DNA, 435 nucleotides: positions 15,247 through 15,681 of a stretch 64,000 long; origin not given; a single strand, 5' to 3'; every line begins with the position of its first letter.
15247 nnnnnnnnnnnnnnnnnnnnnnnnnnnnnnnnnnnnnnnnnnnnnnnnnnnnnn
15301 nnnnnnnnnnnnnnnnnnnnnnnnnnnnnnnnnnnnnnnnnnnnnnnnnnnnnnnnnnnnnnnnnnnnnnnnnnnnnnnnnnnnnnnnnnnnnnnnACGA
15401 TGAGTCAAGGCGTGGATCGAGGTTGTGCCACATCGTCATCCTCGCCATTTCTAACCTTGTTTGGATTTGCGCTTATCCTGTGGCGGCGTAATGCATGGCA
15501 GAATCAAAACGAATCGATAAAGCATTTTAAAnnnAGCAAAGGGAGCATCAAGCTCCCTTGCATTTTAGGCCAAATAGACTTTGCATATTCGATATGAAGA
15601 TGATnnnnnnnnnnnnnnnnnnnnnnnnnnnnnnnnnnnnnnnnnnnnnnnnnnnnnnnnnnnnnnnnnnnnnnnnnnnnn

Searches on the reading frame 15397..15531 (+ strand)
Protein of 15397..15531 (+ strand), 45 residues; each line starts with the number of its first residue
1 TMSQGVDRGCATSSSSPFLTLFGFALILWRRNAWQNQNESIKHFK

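Call 56: search_protein_families(library=ncbifam, proteins=[window:15397-15531:+], max_evalue=10)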
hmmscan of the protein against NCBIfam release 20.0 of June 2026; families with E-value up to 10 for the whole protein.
seq(45 aa): 2 families
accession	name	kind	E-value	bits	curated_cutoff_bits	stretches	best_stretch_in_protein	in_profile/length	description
TIGR03382.1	GC_trans_RRR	domain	0.023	15.3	15.85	1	9-31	1-26/27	MYXO-CTERM sorting domain-containing protein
NF033191.4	JDVT-CTERM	domain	0.67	9.9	27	1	17-32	19-34/35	JDVT-CTERM domain-containing protein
